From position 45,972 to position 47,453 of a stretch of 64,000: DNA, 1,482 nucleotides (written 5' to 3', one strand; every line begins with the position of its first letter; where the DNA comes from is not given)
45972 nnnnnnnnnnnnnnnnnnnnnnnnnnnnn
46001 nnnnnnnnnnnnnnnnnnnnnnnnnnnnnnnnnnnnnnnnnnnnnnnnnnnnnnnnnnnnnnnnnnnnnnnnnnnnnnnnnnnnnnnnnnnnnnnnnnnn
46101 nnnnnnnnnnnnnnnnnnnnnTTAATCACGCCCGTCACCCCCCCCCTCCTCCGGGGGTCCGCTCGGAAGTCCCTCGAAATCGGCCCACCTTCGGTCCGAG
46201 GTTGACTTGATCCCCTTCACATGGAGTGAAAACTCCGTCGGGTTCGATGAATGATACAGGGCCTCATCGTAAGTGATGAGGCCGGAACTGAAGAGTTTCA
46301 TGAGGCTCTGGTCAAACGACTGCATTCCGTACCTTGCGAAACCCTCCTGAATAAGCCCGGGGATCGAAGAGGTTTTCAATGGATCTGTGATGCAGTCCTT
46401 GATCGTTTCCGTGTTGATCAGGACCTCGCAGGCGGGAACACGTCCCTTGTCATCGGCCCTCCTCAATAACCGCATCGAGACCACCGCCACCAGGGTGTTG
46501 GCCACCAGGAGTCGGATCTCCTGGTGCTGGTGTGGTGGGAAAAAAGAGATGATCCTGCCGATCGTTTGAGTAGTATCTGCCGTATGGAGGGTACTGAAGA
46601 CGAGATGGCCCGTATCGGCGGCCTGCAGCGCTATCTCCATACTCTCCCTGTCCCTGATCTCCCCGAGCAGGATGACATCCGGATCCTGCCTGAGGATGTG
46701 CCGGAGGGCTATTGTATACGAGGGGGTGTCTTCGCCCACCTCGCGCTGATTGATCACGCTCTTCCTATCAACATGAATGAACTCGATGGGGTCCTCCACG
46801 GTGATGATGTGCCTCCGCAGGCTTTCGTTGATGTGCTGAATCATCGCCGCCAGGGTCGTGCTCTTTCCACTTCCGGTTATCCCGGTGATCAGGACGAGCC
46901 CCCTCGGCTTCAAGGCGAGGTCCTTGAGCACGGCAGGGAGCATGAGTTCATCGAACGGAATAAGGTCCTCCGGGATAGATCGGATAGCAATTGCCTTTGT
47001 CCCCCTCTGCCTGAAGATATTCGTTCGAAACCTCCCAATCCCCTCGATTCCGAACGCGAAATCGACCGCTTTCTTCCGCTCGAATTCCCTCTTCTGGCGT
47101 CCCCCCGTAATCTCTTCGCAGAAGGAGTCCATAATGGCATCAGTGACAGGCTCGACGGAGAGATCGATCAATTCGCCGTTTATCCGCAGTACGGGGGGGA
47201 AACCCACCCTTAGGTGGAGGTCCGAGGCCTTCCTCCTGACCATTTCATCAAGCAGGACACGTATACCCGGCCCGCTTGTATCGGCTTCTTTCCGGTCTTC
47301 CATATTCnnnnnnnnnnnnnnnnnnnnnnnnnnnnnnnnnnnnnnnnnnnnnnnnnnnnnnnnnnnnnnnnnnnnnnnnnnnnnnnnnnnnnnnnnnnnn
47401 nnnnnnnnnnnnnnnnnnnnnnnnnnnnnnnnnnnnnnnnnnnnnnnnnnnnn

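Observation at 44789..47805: PilT-family pilus-retraction ATPase inserted inside the accB-accC operon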

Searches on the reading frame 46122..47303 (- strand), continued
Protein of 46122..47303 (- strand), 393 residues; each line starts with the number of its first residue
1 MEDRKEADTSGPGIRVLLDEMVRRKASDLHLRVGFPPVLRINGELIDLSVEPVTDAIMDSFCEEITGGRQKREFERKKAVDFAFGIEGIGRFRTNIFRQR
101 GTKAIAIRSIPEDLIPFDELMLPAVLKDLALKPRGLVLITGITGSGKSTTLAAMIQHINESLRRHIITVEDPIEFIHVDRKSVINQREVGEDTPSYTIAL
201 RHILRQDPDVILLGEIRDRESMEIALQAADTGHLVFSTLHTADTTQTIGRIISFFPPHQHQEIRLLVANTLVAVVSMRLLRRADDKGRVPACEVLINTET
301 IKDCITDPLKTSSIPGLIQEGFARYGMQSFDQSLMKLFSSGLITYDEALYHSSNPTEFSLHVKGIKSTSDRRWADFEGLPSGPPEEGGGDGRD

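Call 42: find_encoding_contigs(protein=P0045, flank=5000, max_places=1)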
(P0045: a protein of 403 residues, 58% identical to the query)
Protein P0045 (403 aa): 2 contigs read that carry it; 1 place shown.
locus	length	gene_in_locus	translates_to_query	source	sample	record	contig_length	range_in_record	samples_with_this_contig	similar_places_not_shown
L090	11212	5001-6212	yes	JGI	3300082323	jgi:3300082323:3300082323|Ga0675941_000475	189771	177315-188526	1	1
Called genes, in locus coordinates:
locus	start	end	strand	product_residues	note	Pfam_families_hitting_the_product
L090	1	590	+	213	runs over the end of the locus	PF04542:Sigma70_r2, PF08281:Sigma70_r4_2, PF04545:Sigma70_r4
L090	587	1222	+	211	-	PF13490:zf-HC2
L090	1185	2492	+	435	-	PF13365:Trypsin_2, PF00595:PDZ (weak), PF13180:PDZ_2, PF17820:PDZ_6 (weak)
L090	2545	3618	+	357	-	PF16125:DUF4837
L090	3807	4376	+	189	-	PF08207:EFP_N, PF01132:EFP, PF09285:Elong-fact-P_C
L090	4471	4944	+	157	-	PF00364:Biotin_lipoyl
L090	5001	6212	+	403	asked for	PF00437:T2SSE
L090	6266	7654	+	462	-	PF00289:Biotin_carb_N, PF02786:CPSase_L_D2, PF02222:ATP-grasp (weak), PF02785:Biotin_carb_C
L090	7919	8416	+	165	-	-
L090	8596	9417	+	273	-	PF13229:Beta_helix, PF02415:Chlam_PMP (faint)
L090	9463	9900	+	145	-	-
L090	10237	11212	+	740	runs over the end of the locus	?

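Call 47: predict_structure(alignment_id=A1)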
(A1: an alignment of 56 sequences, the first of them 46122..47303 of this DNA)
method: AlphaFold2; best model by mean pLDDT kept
length: 393 residues; sequences in the alignment: 56
mean_pLDDT: 82.8   pTM: 0.75
mean pLDDT of the five models: 82.8, 81.7, 80.9, 80.2, 64.5
residues with pLDDT >= 90: 182; 70-90: 139; 50-70: 46; < 50: 26
segments of 3 or more residues with pLDDT < 50: 1-10, 379-393
pLDDT, mean of each block of 10 residues (from residue 1): 42 84 90 93 83 93 89 88 85 88 90 77 93 96 86 88 80 58 65 65 80 87 91 93 92 96 97 95 89 95 95 89 87 92 93 87 65 56 35 33
secondary structure, 60 per line:
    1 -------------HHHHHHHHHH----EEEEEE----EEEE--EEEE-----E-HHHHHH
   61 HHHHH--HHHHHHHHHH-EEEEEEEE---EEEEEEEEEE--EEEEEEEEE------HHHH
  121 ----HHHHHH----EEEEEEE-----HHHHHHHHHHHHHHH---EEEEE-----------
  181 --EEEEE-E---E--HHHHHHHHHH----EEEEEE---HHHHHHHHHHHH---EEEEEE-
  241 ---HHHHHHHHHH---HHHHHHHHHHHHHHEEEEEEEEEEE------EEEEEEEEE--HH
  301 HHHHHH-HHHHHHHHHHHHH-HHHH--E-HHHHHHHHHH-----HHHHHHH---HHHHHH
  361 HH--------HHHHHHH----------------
elements in order: H14-23 E28-33 E38-41 E44-47 H55-65 H68-77 E79-86 E90-99 E102-110 H117-120 H125-130 E135-141 H147-161 E165-169 E183-187 H196-205 E210-215 H219-230 E234-239 H244-253 H257-270 E271-281 E288-296 H299-306 H308-320 H322-325 H330-339 H345-351 H355-362 H371-377
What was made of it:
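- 46173..46217 (-): Conserved tail motif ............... (residues 363-377) inside the C-terminal extension (residues 358-393, 46125-46232). It is the signature of the acc-embedded PilT subfamily. The model predicts a short helix at 371-377 with low confidence (call 47).
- On PilT/PilU family type IVa pilus ATPase (NCBIfam TIGR01420): The AF2 model has pLDDT 82.8 (call 47).
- Tried and rejected: The model gives only a short, low-confidence helix (call 47), so it was not informative.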

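Call 50: fold_search(model_id=the predicted structure, library=pdb)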
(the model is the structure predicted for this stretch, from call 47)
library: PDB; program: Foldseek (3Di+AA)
matches with E <= 10: 1815; with E <= 0.001: 431
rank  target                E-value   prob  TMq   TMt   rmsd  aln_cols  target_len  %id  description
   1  6ojx_A                1.1e-45  1.00  0.85  0.94   2.0       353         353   45  PilT4 from Geobacter metallireducens bound to ATP (released 2019-11-20)
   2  6ojz_D                2.6e-45  1.00  0.77  0.83   3.7       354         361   45  PilT4 from Geobacter metallireducens bound to ADP with partial occupancy: C3ocococ conformation (released 2019-11-20)
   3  6ok2_A                3.3e-45  1.00  0.84  0.93   1.9       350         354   45  PilT4 from Geobacter metallireducens bound to ADP: C3ocococ conformation (released 2019-11-20)
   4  6ojy_C                3.5e-45  1.00  0.83  0.92   2.2       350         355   45  Methylated PilT4 from Geobacter metallireducens bound to sulfate: C3ocococ conformation (released 2019-11-20)
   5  5zfq_A                4.4e-45  1.00  0.80  0.86   3.1       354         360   45  Crystal structure of PilT-4, a retraction ATPase motor of Type IV pilus , from Geobacter sulfurreducens (released 2018-09-19)
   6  5fl3                  5.9e-45  1.00  0.82  0.90   2.5       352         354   47  PilT2 from Thermus thermophilus (released 2015-11-11)
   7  6ojy_D                8.0e-45  1.00  0.82  0.91   2.5       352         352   45  Methylated PilT4 from Geobacter metallireducens bound to sulfate: C3ocococ conformation (released 2019-11-20)
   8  6ojx_B                8.4e-45  1.00  0.85  0.94   2.0       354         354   45  PilT4 from Geobacter metallireducens bound to ATP (released 2019-11-20)
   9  6ojy_E                8.4e-45  1.00  0.83  0.91   2.2       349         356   46  Methylated PilT4 from Geobacter metallireducens bound to sulfate: C3ocococ conformation (released 2019-11-20)
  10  6ojy_B                9.0e-45  1.00  0.82  0.90   2.3       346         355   46  Methylated PilT4 from Geobacter metallireducens bound to sulfate: C3ocococ conformation (released 2019-11-20)
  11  6okv_D                1.5e-44  1.00  0.86  0.94   1.7       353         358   45  PilT4 from Geobacter metallireducens bound to AMP-PNP: C2ccocco conformation (released 2019-11-20)
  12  6ojy_A                2.4e-44  1.00  0.81  0.90   2.6       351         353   45  Methylated PilT4 from Geobacter metallireducens bound to sulfate: C3ocococ conformation (released 2019-11-20)
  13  6ojy_F                2.8e-44  1.00  0.82  0.91   2.4       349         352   46  Methylated PilT4 from Geobacter metallireducens bound to sulfate: C3ocococ conformation (released 2019-11-20)
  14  6okv_B                3.3e-44  1.00  0.83  0.92   2.1       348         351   46  PilT4 from Geobacter metallireducens bound to AMP-PNP: C2ccocco conformation (released 2019-11-20)
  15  6ojz_C                4.7e-44  1.00  0.81  0.90   2.6       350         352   45  PilT4 from Geobacter metallireducens bound to ADP with partial occupancy: C3ocococ conformation (released 2019-11-20)
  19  9n32_A                1.4e-42  1.00  0.82  0.91   2.4       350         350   39  PilU from Pseudomonas aeruginosa: C3ocococ conformation (released 2025-12-10)
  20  9n32_D                1.4e-42  1.00  0.77  0.85   3.7       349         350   40  PilU from Pseudomonas aeruginosa: C3ocococ conformation (released 2025-12-10)
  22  9n32_B                2.4e-42  1.00  0.83  0.92   2.2       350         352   39  PilU from Pseudomonas aeruginosa: C3ocococ conformation (released 2025-12-10)
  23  9n32_C                3.1e-42  1.00  0.78  0.87   3.4       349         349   40  PilU from Pseudomonas aeruginosa: C3ocococ conformation (released 2025-12-10)
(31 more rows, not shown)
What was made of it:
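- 46122..47303 (-): pilT, a PilT/PilU-family hexameric ATPase of 393 aa with all catalytic motifs intact. The AF2 model has pLDDT 82.8 and matches PilT4 6ojx with TM 0.85/0.94 (calls 47, 50).
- On PilT/PilU family type IVa pilus ATPase (NCBIfam TIGR01420): Foldseek top hits are PilT4, PilT2, PilU and PilT, with TM 0.77-0.94 (call 50).
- On PilU (PilT-dependent accessory retraction ATPase): Identity is 39-40% to both P. aeruginosa proteins (call 50).
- Closest known: Geobacter PilT4. Same: It is the best structural match, with TM 0.85/0.94 and 45% identity (call 50).
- Closest known: Pseudomonas aeruginosa PilT. Same: Identity is 39-40% to each (call 50).
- The PilT fold is predicted with pLDDT 82.8 and matches Geobacter PilT4 at TM 0.85-0.94 (calls 47, 50). 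Identity to P. aeruginosa PilT and PilU is equal, at 39-40% (call 50).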

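Call 70: search_protein_representatives(protein=window:46122-47303:-)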
Query: 393 residues. Proteins with E-value up to 0.001 (for the whole library): 46996; up to 1e-10: 30902; up to 1e-30: 7182. The best 150 are listed.
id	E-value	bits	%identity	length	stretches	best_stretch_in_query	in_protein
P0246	1.1e-159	547.9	42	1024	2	14-356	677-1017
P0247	6.7e-148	509.1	41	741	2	14-350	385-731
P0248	1.8e-147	507.7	42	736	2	12-348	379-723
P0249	1.1e-140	485.4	40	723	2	21-358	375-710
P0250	7.0e-137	472.9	39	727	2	14-346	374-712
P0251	8.1e-133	459.5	56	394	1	14-378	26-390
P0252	3.5e-132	457.4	39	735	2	12-346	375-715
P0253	3.2e-123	427.9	49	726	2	128-381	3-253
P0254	4.5e-121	420.8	36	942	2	15-360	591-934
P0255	6.8e-118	410.4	45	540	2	14-284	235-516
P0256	2.9e-117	408.3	53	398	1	21-383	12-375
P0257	4.5e-114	397.8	52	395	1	19-378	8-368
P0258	2.9e-111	388.6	53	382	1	16-376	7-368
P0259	2.6e-106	372.2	50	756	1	14-370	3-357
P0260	3.1e-106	372.0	42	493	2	8-360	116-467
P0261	7.6e-105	367.4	51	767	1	15-369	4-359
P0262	3.3e-104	365.3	50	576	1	15-374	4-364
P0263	3.9e-103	361.8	50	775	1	12-366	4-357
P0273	2.3e-99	349.4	51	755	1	14-370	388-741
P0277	1.2e-98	347.0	50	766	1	14-368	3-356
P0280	2.2e-98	346.2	50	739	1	39-368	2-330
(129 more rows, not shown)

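Call 71: search_protein_families(library=pfam, proteins=[P0259, P0261, P0263, P0277, P0273, P0280, P0262, P0251, P0256, P0257], max_evalue=1e-8)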
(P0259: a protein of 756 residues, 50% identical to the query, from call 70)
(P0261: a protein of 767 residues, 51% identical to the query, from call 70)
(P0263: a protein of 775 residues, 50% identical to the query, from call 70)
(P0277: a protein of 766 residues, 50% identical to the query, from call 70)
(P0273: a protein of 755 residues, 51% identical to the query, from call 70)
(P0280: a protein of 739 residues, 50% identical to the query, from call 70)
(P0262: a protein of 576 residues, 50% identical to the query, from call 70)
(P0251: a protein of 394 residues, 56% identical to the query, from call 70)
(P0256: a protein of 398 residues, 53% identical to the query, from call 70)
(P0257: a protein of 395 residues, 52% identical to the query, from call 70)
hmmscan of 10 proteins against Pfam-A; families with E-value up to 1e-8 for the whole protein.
P0259 (756 aa): 2 families
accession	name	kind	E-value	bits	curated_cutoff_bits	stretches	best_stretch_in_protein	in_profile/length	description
PF00437.27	T2SSE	-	1.6e-46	159.1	24.9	1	7-273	16-282/370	Type II/IV secretion system protein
PF07719.23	TPR_2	-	2.9e-12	46.1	27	0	380-408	6-34/34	Tetratricopeptide repeat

P0261 (767 aa): 5 families
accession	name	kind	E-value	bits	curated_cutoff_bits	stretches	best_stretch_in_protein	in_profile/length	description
PF00437.27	T2SSE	-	4.8e-52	177.3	24.9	1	3-273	12-280/370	Type II/IV secretion system protein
PF07719.23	TPR_2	-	2.2e-19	68.4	27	0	490-520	4-34/34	Tetratricopeptide repeat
PF13428.12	TPR_14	-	8.2e-13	48.1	23.5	0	380-421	3-44/44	Tetratricopeptide repeat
PF14559.12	TPR_19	-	1.9e-11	44.5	25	0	669-705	2-38/68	Tetratricopeptide repeat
PF00515.34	TPR_1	-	9.6e-09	35.1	27.8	0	490-520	4-34/34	Tetratricopeptide repeat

P0263 (775 aa): 6 families
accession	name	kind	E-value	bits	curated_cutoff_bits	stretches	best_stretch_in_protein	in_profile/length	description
PF00437.27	T2SSE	-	4.7e-46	157.6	24.9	1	2-276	8-282/370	Type II/IV secretion system protein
PF07719.23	TPR_2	-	5.3e-17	60.9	27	0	491-521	4-34/34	Tetratricopeptide repeat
PF13428.12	TPR_14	-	6.6e-17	60.8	23.5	0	494-525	7-38/44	Tetratricopeptide repeat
PF14559.12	TPR_19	-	5.6e-12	46.2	25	0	501-524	4-27/68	Tetratricopeptide repeat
PF13414.12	TPR_11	-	3.8e-10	39.7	26.8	0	442-472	1-31/42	TPR repeat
PF00515.34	TPR_1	-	8.3e-10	38.5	27.8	0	726-745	13-32/34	Tetratricopeptide repeat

P0277 (766 aa): 6 families
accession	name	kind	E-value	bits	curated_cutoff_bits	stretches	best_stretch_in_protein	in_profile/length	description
PF00437.27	T2SSE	-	2.5e-48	165.1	24.9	1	4-293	13-288/370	Type II/IV secretion system protein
PF07719.23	TPR_2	-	5.4e-22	76.5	27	0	432-465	1-34/34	Tetratricopeptide repeat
PF13414.12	TPR_11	-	7.5e-22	77.2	26.8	0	439-468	1-30/42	TPR repeat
PF00515.34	TPR_1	-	8.2e-17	60.7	27.8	0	432-465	1-34/34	Tetratricopeptide repeat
PF13428.12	TPR_14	-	4.1e-12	46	23.5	0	717-748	10-41/44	Tetratricopeptide repeat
PF14559.12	TPR_19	-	3.6e-09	37.2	25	0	720-748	3-31/68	Tetratricopeptide repeat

P0273 (755 aa): 1 family
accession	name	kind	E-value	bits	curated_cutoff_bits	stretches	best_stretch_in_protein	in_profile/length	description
PF00437.27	T2SSE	-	1.6e-45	155.8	24.9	1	390-666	14-291/370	Type II/IV secretion system protein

P0280 (739 aa): 3 families
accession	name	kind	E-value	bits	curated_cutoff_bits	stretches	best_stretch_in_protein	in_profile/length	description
PF00437.27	T2SSE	-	2.4e-44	152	24.9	1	4-245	42-280/370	Type II/IV secretion system protein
PF07719.23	TPR_2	-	2e-11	43.5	27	0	413-439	8-34/34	Tetratricopeptide repeat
PF13428.12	TPR_14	-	5.3e-09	36.3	23.5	0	355-392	6-43/44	Tetratricopeptide repeat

P0262 (576 aa): 1 family
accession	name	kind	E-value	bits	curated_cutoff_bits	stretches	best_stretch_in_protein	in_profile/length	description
PF00437.27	T2SSE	-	2.8e-48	164.9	24.9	1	115-279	133-287/370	Type II/IV secretion system protein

P0251 (394 aa): 1 family
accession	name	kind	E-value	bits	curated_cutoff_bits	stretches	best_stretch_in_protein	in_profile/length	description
PF00437.27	T2SSE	-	2.8e-48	164.9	24.9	1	138-301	134-287/370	Type II/IV secretion system protein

P0256 (398 aa): 1 family
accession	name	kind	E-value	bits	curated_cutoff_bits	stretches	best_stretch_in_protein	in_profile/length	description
PF00437.27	T2SSE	-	3e-51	174.6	24.9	1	5-296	12-302/370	Type II/IV secretion system protein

P0257 (395 aa): 1 family
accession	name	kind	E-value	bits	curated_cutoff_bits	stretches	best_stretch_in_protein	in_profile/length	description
PF00437.27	T2SSE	-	2.6e-47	161.7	24.9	1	5-282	14-290/370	Type II/IV secretion system protein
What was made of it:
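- Tried and rejected: Long PilT-containing representatives turned out to be PilT-TPR fusions or tandem PilTs (calls 70, 71).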

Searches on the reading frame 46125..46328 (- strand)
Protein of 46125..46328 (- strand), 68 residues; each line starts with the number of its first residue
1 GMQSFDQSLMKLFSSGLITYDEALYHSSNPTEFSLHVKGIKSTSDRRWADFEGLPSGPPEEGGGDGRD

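Call 33: search_solved_structures(query=window:46125-46328:-, max_evalue=10, show_alignments=5)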
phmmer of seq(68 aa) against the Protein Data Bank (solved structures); distinct sequences matched with E-value up to 10: 6.
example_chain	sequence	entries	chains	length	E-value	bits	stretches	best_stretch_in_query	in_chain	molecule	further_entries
9n32_A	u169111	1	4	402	2.5e-05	27.3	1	1-47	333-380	PilU protein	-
5fl3_A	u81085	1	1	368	0.0017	21.5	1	1-36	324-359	PILI RETRACTION PROTEIN PILT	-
2eyu_A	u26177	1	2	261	0.004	20.3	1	1-39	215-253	twitching motility protein PilT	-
2gsz_A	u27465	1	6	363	0.0051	20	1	1-39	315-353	twitching motility protein PilT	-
2ewv_A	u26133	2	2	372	0.0055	19.9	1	1-39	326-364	twitching motility protein PilT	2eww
8tms_A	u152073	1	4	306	0.21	14.9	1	18-62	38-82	Pectinesterase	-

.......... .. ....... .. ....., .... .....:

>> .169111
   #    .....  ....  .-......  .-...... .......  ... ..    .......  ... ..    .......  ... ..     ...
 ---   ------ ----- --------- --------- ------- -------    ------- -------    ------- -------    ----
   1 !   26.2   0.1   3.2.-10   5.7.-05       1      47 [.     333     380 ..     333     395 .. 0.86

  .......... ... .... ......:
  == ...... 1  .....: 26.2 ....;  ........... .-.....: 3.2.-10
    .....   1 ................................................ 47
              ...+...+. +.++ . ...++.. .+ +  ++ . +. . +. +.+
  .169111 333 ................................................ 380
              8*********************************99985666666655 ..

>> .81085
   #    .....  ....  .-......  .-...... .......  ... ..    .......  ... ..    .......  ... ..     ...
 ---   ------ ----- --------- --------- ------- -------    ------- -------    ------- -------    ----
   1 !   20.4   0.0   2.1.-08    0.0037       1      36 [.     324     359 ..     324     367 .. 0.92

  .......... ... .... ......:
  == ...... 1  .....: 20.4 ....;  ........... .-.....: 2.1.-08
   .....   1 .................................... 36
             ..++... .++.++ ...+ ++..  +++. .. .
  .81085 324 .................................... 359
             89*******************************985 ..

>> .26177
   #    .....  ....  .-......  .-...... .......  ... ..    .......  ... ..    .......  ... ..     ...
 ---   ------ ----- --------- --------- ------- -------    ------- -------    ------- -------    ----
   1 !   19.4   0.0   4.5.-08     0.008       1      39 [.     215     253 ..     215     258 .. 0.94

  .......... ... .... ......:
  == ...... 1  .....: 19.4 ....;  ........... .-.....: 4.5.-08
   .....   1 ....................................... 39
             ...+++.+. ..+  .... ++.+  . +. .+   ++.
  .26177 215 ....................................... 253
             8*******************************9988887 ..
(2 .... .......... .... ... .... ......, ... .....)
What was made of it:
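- The tail aligns weakly with the C-terminal extension of P. aeruginosa PilU, 9n32 (calls 33, 50).
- Closest known: Pseudomonas aeruginosa PilT. Same: The PilU C-terminal extension aligns weakly with the start of the window protein's tail (call 33).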
